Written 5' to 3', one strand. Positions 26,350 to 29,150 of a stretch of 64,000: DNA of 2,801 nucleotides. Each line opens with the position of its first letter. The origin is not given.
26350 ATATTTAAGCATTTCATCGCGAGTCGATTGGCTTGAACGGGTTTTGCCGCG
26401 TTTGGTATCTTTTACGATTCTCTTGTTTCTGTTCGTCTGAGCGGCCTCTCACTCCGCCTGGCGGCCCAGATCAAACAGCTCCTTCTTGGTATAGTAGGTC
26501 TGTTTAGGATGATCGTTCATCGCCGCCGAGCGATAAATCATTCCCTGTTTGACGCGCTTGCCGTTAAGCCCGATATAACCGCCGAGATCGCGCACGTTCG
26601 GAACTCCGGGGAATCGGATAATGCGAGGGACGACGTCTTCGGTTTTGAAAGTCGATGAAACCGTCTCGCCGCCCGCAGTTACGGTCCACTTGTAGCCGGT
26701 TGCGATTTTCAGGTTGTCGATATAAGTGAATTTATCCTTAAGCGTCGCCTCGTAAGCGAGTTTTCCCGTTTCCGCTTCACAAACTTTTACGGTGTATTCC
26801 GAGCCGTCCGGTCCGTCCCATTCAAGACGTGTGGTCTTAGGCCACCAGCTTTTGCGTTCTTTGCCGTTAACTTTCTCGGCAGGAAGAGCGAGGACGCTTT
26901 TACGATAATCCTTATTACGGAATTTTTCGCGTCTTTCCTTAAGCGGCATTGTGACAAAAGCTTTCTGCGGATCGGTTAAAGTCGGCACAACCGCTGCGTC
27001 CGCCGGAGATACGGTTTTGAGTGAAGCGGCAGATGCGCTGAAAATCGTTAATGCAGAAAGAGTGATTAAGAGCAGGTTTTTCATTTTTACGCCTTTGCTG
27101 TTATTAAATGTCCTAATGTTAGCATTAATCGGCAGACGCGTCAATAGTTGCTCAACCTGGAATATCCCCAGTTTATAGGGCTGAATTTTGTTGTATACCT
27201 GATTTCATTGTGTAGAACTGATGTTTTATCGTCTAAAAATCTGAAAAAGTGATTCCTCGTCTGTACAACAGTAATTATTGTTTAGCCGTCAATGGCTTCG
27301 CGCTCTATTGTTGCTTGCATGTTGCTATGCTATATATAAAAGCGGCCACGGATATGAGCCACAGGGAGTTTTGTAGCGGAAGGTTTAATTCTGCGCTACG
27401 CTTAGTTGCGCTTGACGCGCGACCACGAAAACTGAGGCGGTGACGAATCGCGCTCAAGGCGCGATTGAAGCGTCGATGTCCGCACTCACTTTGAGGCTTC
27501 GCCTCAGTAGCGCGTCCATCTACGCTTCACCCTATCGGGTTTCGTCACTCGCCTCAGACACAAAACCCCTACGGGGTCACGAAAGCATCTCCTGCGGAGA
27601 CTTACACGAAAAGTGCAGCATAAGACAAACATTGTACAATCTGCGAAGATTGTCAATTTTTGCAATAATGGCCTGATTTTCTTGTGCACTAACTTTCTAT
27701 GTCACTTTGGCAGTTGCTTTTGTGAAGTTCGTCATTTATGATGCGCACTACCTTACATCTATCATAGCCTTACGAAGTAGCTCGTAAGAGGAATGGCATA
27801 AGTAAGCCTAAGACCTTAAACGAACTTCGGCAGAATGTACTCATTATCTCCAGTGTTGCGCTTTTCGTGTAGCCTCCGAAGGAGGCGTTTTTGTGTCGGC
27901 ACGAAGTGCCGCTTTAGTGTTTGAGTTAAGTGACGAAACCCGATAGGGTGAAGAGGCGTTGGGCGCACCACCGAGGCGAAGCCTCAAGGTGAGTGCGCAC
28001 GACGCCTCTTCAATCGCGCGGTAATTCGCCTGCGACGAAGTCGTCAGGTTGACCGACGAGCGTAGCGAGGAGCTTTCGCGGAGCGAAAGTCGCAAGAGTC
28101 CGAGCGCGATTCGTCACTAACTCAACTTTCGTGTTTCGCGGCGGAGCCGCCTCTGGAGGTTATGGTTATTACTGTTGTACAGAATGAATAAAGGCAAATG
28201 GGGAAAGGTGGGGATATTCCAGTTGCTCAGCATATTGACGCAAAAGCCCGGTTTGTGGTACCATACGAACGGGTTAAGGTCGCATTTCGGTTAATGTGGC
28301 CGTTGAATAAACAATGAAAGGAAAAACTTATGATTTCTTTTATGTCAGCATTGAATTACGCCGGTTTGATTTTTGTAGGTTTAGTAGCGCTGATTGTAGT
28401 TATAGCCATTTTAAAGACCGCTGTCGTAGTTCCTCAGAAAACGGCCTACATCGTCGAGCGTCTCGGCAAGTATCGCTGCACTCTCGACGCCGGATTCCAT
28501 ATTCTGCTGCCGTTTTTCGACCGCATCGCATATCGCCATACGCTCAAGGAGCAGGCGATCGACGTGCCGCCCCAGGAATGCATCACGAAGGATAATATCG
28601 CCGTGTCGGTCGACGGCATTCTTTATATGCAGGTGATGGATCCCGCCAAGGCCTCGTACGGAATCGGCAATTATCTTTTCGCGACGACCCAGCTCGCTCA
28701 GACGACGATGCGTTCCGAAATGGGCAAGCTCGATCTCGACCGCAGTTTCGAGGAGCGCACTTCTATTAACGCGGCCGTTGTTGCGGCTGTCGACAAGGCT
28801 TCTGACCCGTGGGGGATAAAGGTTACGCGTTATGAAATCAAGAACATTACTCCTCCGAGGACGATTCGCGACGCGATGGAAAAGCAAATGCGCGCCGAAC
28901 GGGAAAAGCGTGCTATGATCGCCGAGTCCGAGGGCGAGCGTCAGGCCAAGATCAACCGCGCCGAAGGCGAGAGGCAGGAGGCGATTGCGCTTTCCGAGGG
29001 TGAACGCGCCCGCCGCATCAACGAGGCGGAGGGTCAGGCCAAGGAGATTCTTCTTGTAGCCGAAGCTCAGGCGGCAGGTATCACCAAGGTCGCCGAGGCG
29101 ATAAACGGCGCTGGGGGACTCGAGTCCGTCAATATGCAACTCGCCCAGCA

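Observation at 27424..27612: Hairpins displayed between conserved single-stranded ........-type linkers (possible protein-titrating array)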

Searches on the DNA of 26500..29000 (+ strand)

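Call 3: search_rna_families(source=window, start=26500, end=29000, threshold=evalue, max_evalue=1, show_alignments=4)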
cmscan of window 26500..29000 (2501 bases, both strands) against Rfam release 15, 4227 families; matches with E-value up to 1: 0.
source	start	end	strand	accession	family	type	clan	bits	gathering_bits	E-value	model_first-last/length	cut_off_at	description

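Call 69: build_rna_model(alignment_id=A3, structure=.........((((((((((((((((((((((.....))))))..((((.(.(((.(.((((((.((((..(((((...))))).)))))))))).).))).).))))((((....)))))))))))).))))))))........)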
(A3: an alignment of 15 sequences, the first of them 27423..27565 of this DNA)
Model R1 built from alignment A3 (15 sequences, 144 columns); structure: as given.
model positions 142; base pairs 50; branch points 2; effective number of sequences 0.79; information 0.591 bits per position. Calibrated on 0.2 Mb of random sequence (short: E-values are rough).
structure used (alignment columns):
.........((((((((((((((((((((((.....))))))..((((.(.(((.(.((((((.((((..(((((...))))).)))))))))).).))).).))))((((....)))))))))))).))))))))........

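Call 70: search_with_rna_model(model_id=R1, sources=[window, L001, L003, L011, L014, L015, L016, L017, L019, L020, L021, L022, L023, L024, L025, L026, L027, L028, L029], max_evalue=1, make_alignment=true)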
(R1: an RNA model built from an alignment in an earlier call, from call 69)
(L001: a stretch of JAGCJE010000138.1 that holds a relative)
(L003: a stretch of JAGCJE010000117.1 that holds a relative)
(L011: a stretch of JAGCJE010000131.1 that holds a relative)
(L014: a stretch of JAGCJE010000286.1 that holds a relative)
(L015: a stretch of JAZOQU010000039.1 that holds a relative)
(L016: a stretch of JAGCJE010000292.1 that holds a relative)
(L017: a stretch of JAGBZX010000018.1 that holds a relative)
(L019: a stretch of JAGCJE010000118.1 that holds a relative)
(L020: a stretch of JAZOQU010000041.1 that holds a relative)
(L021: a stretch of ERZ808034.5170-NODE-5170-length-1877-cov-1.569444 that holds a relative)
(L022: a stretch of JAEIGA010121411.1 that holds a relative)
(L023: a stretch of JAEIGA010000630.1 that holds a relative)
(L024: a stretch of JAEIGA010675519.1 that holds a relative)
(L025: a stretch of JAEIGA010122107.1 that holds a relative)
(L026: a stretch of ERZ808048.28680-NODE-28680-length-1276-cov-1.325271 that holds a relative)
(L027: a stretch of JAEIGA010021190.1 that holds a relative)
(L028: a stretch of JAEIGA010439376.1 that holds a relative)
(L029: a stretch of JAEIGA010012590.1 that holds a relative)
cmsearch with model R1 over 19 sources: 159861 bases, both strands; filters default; matches with E-value up to 1: 38.
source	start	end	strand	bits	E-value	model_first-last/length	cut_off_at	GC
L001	82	223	-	170.6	1.9e-41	1-142/142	no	0.53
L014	143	284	-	170.5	2.1e-41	1-142/142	no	0.54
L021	1574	1715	-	170.4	2.2e-41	1-142/142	no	0.54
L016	1264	1405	+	169.7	3.2e-41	1-142/142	no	0.54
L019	5441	5582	+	169.4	3.8e-41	1-142/142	no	0.53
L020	7331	7471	-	158.5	2.5e-38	1-142/142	no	0.57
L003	2183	2324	-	154.7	2.4e-37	1-142/142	no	0.56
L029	2152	2293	+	154.7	2.4e-37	1-142/142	no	0.56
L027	1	141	+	153.2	5.6e-37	1-142/142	no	0.56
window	27423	27565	+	151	2e-36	1-142/142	no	0.57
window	27913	28134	-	150.9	2.3e-36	1-142/142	no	0.57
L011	4363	4504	+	149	6.9e-36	1-142/142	no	0.54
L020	6728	6871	+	148.2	1.1e-35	1-142/142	no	0.55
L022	291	429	+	144.3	1.1e-34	1-142/142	no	0.56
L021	1084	1225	+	141.1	7.1e-34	1-142/142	no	0.55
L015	4062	4203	+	140.3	1.2e-33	1-142/142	no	0.55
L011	5032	5236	-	95.2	4.4e-22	1-142/142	no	0.59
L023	4050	4191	+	70.2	1.1e-15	1-142/142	no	0.54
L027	451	591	-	66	1.4e-14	1-142/142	no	0.55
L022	1548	1728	+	58.9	8.9e-13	1-142/142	no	0.51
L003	1369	1508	+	56.9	3e-12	1-142/142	no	0.54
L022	2146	2287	-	53.5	2.2e-11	1-142/142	no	0.52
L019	5450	5574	-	42.1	1.9e-08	10-134/142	no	0.55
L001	90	214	+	41.7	2.3e-08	10-134/142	no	0.55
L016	1273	1397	-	41.5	2.6e-08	10-134/142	no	0.56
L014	151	275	+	40.9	3.7e-08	10-134/142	no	0.56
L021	1582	1706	+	40.9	3.7e-08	10-134/142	no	0.56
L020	7339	7462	+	39.3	9.5e-08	10-134/142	no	0.6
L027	10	133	-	34.9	1.3e-06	10-134/142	no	0.59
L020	6737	6863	-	32.5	5.5e-06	10-134/142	no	0.57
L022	300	421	-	29.6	3e-05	10-134/142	no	0.58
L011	4372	4496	-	28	7.9e-05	10-134/142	no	0.56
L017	4331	4463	-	20.8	0.0053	1-142/142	no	0.55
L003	2191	2315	+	20.6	0.006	10-134/142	no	0.58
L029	2161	2285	-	20.6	0.006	10-134/142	no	0.58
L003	1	77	+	16.1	0.088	67-142/142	5'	0.55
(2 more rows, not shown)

Alignment A4: 38 matches aligned to the model, 335 columns, each read 5' to 3' on its own strand. Consensus structure (alignment columns), stored with it:
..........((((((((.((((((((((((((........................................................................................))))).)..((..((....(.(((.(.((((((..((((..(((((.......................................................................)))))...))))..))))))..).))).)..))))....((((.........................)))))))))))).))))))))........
